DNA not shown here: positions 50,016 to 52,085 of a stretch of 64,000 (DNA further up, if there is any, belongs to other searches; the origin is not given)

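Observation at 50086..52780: Solitary HerA/FtsK-like ATPase with a 290-aa disordered tail inserted as its own transcription unit inside the ftsY-ylxM-ffh locus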

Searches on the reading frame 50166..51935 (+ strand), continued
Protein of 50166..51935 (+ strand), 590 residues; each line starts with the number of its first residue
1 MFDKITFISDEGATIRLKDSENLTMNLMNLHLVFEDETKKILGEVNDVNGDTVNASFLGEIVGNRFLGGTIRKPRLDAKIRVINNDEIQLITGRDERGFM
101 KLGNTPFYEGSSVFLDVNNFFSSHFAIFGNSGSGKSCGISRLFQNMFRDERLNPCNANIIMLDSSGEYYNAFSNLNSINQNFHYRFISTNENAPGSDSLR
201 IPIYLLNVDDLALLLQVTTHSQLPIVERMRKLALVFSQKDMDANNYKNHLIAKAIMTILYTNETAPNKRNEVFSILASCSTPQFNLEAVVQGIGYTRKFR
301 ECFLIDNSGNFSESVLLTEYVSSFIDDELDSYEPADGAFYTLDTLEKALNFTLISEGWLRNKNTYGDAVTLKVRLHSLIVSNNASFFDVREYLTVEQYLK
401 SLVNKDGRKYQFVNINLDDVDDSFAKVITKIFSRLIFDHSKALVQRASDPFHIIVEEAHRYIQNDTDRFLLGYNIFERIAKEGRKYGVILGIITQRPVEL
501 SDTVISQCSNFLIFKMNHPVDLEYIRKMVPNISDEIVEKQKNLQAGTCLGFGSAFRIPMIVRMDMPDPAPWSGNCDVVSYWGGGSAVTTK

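Call 49: find_encoding_contigs(protein=P0335, flank=5000, max_places=1)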
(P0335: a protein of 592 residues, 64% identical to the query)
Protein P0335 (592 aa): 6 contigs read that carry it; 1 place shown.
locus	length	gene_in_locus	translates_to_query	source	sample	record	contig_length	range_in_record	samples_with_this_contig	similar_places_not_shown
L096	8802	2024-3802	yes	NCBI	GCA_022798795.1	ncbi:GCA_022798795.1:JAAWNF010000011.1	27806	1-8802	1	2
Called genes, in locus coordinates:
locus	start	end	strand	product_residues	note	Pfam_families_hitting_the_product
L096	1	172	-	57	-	?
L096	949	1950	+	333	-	PF02421:FeoB_N (faint), PF00009:GTP_EFTU (faint), PF03193:RsgA_GTPase (weak), PF04548:AIG1 (faint), PF01926:MMR_HSR1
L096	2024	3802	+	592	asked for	PF01935:DUF87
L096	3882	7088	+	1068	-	PF08455:SNF2_assoc, PF00176:SNF2-rel_dom, PF04851:ResIII, PF00271:Helicase_C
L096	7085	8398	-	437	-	PF04055:Radical_SAM, PF16199:Radical_SAM_C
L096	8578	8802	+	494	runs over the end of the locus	PF03606:DcuC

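Call 59: search_dna_similar(query=window:50166-51935:+, collection=plasmids, mode=protein, max_rows=10)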
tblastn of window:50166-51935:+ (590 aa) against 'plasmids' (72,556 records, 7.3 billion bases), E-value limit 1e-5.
Records with a match: 619; places in all: 641; records where one place covers at least 80% of the query: 235.
Best place of each record, by identity: <60% 619.
By first word of the organism name: Klebsiella 137; Citrobacter 70; Escherichia 65; Enterobacter 55; Listeria 54; Serratia 19; Salmonella 14; Enterococcus 13; Bradyrhizobium 11; Acinetobacter 11; and 78 more.
By predicted mobility (MOB-suite, as given by PLSDB): conjugative 267; mobilizable 228; non-mobilizable 124.
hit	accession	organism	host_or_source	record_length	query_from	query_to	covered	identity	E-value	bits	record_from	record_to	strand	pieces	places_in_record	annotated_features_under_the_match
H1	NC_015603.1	Lactobacillus kefiranofaciens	-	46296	51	581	90%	31.4%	3e-73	262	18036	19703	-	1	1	ATP-binding protein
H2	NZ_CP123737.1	Lactobacillus kefiranofaciens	Tibetan kefir grain,mixed culture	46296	51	581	90%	31.4%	3e-73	262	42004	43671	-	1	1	ATP-binding protein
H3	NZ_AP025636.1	Enterococcus innesii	-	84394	53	581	90%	30.4%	1e-75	270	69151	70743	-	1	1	ATP-binding protein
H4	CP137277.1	Listeria monocytogenes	fungus products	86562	57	581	89%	30.2%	7e-63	267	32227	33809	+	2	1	DUF87 domain-containing protein | hypothetical protein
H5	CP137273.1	Listeria monocytogenes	fungus products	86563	57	581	89%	30.2%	7e-63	267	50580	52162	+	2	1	DUF87 domain-containing protein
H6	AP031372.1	Enterococcus casseliflavus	-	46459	53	581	90%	30.0%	4e-69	250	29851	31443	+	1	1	hypothetical protein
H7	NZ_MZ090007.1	Listeria monocytogenes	-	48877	53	581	88%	30.3%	1e-64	274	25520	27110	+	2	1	ATP-binding protein | DUF87 domain-containing protein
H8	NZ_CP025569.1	Listeria monocytogenes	-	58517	53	581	90%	29.8%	3e-73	263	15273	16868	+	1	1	DUF87 domain-containing protein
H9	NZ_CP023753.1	Listeria monocytogenes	food product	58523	53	581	90%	29.8%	3e-73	263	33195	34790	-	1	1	DUF87 domain-containing protein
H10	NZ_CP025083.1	Listeria monocytogenes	meat processing facility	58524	53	581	90%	29.8%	3e-73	263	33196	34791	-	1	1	DUF87 domain-containing protein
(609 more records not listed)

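Call 60: search_dna_similar(query=window:50166-51935:+, collection=phages, mode=protein, max_rows=10)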
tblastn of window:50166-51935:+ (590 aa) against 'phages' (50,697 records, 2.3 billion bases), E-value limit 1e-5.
Records with a match: 2; places in all: 2; records where one place covers at least 80% of the query: 0.
Best place of each record, by identity: <60% 2.
By first word of the organism name: Blautia 1; Bacteriophage 1.
By host as written in the record: Blautia coccoides 1; - 1.
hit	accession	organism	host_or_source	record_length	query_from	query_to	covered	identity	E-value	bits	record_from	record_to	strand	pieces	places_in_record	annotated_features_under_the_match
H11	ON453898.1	Blautia phage Montmirail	Blautia coccoides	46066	396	581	32%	29.7%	4e-18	95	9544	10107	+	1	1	terminase large subunit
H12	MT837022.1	Bacteriophage sp.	human fecal samples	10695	420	574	26%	28.7%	2e-12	76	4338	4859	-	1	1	record has no annotation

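Call 61: get_annotated_region(hit=H8, flank=3500)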
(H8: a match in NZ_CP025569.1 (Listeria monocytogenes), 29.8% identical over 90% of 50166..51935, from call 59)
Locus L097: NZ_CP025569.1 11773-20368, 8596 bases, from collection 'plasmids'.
description: Listeria monocytogenes strain PIR00540 plasmid pPIR00540, complete sequence
organism: Listeria monocytogenes (NCBI taxid 1639)
taxonomy: Bacteria; Bacillota; Bacilli; Bacillales; Listeriaceae; Listeria; Listeria monocytogenes
host: -; source: -; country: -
typing (MOB-suite, as given by PLSDB): mobilizable; replicon rep_cluster_110; relaxase MOBP
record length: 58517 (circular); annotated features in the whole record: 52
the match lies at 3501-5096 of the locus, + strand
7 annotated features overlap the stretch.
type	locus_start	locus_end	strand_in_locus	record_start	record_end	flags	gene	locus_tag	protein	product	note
CDS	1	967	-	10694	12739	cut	copB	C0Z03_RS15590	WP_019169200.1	copper-translocating P-type ATPase CopB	-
CDS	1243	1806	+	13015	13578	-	-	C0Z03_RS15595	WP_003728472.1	recombinase family protein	GO:0006310 - DNA recombination [Evidence IEA]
CDS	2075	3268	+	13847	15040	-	-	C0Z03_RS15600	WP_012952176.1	SIR2 family protein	-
CDS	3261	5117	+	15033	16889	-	-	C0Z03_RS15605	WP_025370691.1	DUF87 domain-containing protein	-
CDS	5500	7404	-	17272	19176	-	-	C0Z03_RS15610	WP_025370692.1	heavy metal translocating P-type ATPase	-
CDS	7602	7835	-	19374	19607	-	-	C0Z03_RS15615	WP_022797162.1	heavy-metal-associated domain-containing protein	-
CDS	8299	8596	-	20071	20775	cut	-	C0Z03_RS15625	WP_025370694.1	Crp/Fnr family transcriptional regulator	GO:0006355 - regulation of DNA-templated transcription [Evidence IEA]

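Call 62: get_annotated_region(hit=H3, flank=3500)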
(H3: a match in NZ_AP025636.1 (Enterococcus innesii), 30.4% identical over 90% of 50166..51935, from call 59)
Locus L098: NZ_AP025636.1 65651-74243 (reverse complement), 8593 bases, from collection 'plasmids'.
description: Enterococcus innesii strain DB-1 plasmid pEIDB1, complete sequence
organism: Enterococcus innesii (NCBI taxid 2839759)
taxonomy: Bacteria; Bacillota; Bacilli; Lactobacillales; Enterococcaceae; Enterococcus; Enterococcus innesii
host: -; source: -; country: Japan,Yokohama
typing (MOB-suite, as given by PLSDB): non-mobilizable; replicon rep_cluster_183
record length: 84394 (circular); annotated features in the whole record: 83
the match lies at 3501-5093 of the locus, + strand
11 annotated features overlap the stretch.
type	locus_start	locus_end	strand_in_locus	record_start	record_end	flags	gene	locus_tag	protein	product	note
CDS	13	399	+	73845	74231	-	-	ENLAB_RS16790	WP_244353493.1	DUF6075 family protein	-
CDS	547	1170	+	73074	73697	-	-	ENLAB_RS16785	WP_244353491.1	CPBP family intramembrane glutamic endopeptidase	GO:0071586 - CAAX-box protein processing [Evidence IEA]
CDS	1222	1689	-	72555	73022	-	-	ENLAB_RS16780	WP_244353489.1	LMxysn_1693 family intestinal colonization protein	-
CDS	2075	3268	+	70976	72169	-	-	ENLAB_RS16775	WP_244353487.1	SIR2 family protein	-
CDS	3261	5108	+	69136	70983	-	-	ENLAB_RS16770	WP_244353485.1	ATP-binding protein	-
CDS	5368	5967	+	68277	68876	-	-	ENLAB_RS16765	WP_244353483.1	tyrosine-type recombinase/integrase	GO:0015074 - DNA integration [Evidence IEA]; GO:0006310 - DNA recombination [Evidence IEA]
CDS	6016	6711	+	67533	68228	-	-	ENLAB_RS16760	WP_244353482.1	Fic family protein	-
CDS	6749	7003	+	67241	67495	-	-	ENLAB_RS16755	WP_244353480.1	helix-turn-helix transcriptional regulator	-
CDS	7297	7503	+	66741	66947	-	-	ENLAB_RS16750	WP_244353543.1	cold-shock protein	-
CDS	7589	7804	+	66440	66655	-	-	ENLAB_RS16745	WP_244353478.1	hypothetical protein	-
CDS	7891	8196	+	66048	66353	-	-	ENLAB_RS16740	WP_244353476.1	hypothetical protein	-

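Call 64: predict_structure(alignment_id=A3)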
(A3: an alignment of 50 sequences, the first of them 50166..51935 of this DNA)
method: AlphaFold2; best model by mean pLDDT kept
length: 590 residues; sequences in the alignment: 50
mean_pLDDT: 85.5   pTM: 0.84
mean pLDDT of the five models: 85.5, 85.3, 84.2, 83.9, 83.9
residues with pLDDT >= 90: 220; 70-90: 324; 50-70: 31; < 50: 15
segments of 3 or more residues with pLDDT < 50: 575-577, 579-590
pLDDT, mean of each block of 10 residues (from residue 1): 87 84 67 90 86 88 82 85 90 90 86 92 92 86 92 89 88 90 92 82 93 92 91 83 82 89 86 85 87 82 86 85 87 73 92 82 86 94 91 91 91 93 90 95 90 91 75 90 94 89 89 88 78 67 80 87 88 54 37
secondary structure, 60 per line:
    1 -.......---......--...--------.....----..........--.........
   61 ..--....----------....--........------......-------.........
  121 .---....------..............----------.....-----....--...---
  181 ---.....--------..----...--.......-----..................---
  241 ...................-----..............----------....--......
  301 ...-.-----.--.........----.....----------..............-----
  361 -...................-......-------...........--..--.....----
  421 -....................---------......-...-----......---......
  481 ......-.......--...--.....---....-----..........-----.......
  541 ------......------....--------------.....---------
elements in order: E2-8 E12-17 E31-35 E40-49 E52-62 E65-68 E79-82 H85-92 E99-104 E112-116 H117-121 E125-128 H135-148 E159-163 H169-172 E184-188 H208-214 H220-237 H241-259 H265-278 E289-292 E295-298 H299-303 H314-322 H327-331 H342-355 H362-380 H382-387 H395-403 E412-416 H422-441 E451-456 H466-471 H475-486 E488-494 H502-506 E510-513 H519-528 H534-540 E547-552 E559-562 H577-581

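Call 66: fold_search(model_id=the predicted structure, library=pdb)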
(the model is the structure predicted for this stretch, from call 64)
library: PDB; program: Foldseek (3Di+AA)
matches with E <= 10: 1292; with E <= 0.001: 153
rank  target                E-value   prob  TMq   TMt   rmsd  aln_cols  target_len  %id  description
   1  9c1m_M                5.5e-30  1.00  0.62  0.62  11.5       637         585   22  HerA-DUF assembly 1 (released 2025-06-04)
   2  8xav_A                1.5e-28  1.00  0.63  0.66  10.3       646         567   22  Cryo-EM structure of an anti-phage defense complex (released 2024-06-05)
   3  8xaw_D                3.0e-28  1.00  0.63  0.65  10.1       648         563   20  Cryo-EM structure of an anti-phage defense complex bound to AMPPNP and DNA at state 1 (released 2024-06-05)
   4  9c1n_R                3.5e-28  1.00  0.57  0.58  12.4       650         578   20  HerA-DUF4297 assembly 2 (released 2025-06-04)
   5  8zit_Q                4.6e-28  1.00  0.60  0.61  10.3       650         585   19  DUF4297-HerA complex with DNA and ATPgamaS (released 2025-03-12)
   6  8xau_E                4.9e-28  1.00  0.64  0.68  10.2       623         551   22  Cryo-EM structure of HerA (released 2024-06-05)
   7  8yhx_A                7.9e-28  1.00  0.72  0.75   4.7       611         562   20  Cryo-EM structure of the trimeric HerA (released 2024-11-06)
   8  8wld_L                9.3e-28  1.00  0.64  0.57  11.5       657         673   18  Cryo-EM structure of SIR2/HerA antiphage complex (released 2024-09-11)
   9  8xav_E                1.1e-27  1.00  0.60  0.62  10.1       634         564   21  Cryo-EM structure of an anti-phage defense complex (released 2024-06-05)
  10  8wld_M                2.2e-27  1.00  0.67  0.59  10.9       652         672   17  Cryo-EM structure of SIR2/HerA antiphage complex (released 2024-09-11)
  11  8xau_A                2.9e-27  1.00  0.63  0.66   9.7       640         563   21  Cryo-EM structure of HerA (released 2024-06-05)
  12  9c1m_Q                5.6e-27  1.00  0.60  0.61  10.1       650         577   22  HerA-DUF assembly 1 (released 2025-06-04)
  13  8zit_N                7.0e-27  1.00  0.62  0.64  10.6       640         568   19  DUF4297-HerA complex with DNA and ATPgamaS (released 2025-03-12)
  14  8xau_F                2.1e-26  1.00  0.61  0.67   9.7       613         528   22  Cryo-EM structure of HerA (released 2024-06-05)
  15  8zit_M                2.3e-26  1.00  0.62  0.63  10.6       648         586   20  DUF4297-HerA complex with DNA and ATPgamaS (released 2025-03-12)
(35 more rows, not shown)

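Call 69: find_related_loci(query=A2, collection=metagenome_contigs, flank=6000)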
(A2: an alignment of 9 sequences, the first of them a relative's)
Query A2 (593 aa) in metagenome_contigs; peptide patterns used: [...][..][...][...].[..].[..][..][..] (x = any residue, [..] = any of these).
600 stretches matched a pattern (row limit reached: there are more); 576 encode a relative of the query (tblastn E <= 1e-3); the best 80 are kept; 80 distinct loci.
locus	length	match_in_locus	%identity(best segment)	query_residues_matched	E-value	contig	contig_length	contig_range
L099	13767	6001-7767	67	1-589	0e+0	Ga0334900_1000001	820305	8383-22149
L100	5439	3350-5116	65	1-589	0e+0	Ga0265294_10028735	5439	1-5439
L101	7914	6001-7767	65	1-589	0e+0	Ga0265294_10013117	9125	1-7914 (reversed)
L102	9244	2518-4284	63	1-589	0e+0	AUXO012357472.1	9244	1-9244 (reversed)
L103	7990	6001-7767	63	1-589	0e+0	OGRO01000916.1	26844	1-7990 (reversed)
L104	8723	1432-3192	63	1-587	0e+0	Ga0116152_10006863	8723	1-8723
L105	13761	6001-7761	63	1-587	0e+0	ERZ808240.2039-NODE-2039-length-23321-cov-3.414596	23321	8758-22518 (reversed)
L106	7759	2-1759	61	4-589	0e+0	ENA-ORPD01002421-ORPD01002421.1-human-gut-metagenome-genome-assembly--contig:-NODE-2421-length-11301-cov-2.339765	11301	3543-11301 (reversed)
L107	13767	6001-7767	62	1-589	0e+0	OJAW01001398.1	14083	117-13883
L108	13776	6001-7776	61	1-591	0e+0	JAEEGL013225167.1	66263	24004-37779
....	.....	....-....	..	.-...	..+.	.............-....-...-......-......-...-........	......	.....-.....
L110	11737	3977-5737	60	1-587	0e+0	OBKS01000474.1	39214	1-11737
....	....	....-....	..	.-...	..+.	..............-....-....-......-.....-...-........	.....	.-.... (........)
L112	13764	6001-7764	60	1-589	0e+0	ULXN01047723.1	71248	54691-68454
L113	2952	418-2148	61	10-586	0e+0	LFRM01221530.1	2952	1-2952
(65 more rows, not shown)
